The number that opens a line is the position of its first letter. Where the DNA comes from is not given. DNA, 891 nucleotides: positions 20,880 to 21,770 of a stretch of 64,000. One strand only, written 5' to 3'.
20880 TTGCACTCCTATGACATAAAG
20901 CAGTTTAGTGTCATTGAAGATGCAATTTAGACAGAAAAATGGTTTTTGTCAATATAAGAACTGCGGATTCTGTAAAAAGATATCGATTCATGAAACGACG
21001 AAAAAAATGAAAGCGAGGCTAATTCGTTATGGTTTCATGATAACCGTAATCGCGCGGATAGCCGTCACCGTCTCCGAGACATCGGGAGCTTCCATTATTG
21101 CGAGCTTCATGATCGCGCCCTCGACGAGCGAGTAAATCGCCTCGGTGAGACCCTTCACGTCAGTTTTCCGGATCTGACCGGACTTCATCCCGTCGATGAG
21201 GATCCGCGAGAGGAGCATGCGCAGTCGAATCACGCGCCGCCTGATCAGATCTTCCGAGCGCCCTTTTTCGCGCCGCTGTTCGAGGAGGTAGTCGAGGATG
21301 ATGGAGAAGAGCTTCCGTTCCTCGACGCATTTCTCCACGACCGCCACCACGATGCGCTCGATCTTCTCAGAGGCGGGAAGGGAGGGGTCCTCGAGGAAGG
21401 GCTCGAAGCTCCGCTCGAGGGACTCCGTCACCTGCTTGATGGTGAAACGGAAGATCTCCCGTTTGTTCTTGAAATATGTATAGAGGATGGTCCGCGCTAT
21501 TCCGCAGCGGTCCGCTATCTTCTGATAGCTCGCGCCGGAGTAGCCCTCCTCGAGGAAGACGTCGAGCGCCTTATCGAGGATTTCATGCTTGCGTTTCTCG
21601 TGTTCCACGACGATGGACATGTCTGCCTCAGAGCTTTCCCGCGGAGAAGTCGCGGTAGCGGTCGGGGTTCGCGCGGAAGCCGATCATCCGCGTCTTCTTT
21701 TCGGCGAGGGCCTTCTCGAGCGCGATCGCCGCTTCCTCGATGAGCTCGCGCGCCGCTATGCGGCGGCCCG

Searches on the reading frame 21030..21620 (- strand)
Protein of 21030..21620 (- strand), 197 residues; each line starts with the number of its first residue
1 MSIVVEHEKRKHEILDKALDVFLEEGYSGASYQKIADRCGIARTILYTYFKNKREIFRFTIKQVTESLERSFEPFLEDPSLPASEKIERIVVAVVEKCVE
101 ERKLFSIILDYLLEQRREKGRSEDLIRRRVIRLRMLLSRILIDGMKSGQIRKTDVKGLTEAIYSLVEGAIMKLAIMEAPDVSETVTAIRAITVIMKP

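Call 95: search_protein_families(library=pfam, proteins=[window:21030-21620:-], max_evalue=0.00001)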
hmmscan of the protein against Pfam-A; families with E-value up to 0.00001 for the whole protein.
window:21030-21620:- (197 aa): 1 family
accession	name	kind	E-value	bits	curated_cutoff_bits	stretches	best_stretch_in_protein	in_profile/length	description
PF00440.29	TetR_N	-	4.3e-13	49.3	24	1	14-57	1-44/47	Bacterial regulatory proteins, tetR family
